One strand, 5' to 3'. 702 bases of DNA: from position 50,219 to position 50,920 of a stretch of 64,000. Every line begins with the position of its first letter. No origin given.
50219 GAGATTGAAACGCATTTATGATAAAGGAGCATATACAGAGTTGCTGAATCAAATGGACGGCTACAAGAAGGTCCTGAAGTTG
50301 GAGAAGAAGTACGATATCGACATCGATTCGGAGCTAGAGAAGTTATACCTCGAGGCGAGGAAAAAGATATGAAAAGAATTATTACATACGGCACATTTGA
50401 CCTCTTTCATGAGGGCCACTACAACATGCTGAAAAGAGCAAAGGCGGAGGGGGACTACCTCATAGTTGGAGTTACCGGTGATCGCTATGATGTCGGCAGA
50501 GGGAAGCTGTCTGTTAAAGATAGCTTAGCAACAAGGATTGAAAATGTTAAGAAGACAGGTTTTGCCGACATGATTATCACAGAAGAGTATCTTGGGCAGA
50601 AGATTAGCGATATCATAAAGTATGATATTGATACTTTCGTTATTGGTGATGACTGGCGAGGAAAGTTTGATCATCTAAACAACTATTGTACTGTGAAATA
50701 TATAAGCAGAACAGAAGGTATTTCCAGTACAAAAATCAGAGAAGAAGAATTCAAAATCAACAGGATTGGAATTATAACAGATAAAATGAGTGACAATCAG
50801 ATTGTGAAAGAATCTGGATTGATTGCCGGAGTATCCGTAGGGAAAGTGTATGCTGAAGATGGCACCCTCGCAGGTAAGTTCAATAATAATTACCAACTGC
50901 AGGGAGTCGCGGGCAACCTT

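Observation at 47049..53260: Candidate pathway for a CDP-activated amino-alcohol (serinol-phosphate-like) head group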

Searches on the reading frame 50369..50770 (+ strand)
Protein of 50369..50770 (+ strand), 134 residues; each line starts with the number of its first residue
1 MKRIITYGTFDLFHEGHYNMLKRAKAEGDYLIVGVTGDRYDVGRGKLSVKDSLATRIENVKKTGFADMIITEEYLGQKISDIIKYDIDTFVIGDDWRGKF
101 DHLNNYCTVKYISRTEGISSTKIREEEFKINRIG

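Call 50: search_protein_families(library=ncbifam, proteins=[window:50369-50770:+], max_evalue=0.00001)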
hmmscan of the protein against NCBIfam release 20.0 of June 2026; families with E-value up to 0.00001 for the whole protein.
window:50369-50770:+ (134 aa): 8 families
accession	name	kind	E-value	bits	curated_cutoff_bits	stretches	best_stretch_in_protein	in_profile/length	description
TIGR01518.1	g3p_cytidyltrns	equivalog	1.6e-35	121.9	165.4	1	4-126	1-124/125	glycerol-3-phosphate cytidylyltransferase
TIGR00125.1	cyt_tran_rel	domain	1.3e-13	50.9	27.7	1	3-43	1-41/65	adenylyltransferase/cytidyltransferase family protein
NF001985.0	PRK00777.1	subfamily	3.7e-11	43.3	104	1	2-63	5-65/157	pantetheine-phosphate adenylyltransferase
TIGR02199.1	rfaE_dom_II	equivalog_domain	1.9e-09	37.5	181.5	1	4-97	14-107/144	D-glycero-beta-D-manno-heptose 1-phosphate adenylyltransferase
NF005518.0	PRK07143.1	equivalog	2.5e-09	37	232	1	3-130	17-152/281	hypothetical protein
NF045965.1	RibF_rel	equivalog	2.8e-07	30.3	200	1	2-130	13-156/279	FAD synthase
NF008454.0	PRK11316.1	equivalog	4.5e-07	28.8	521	1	4-39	343-378/475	bifunctional D-glycero-beta-D-manno-heptose-7-phosphate kinase/D-glycero-beta-D-manno-heptose 1-phosphate adenylyltransferase HldE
NF002250.0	PRK01170.1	subfamily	5.6e-06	26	489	1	3-41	2-40/322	bifunctional pantetheine-phosphate adenylyltransferase/NTP phosphatase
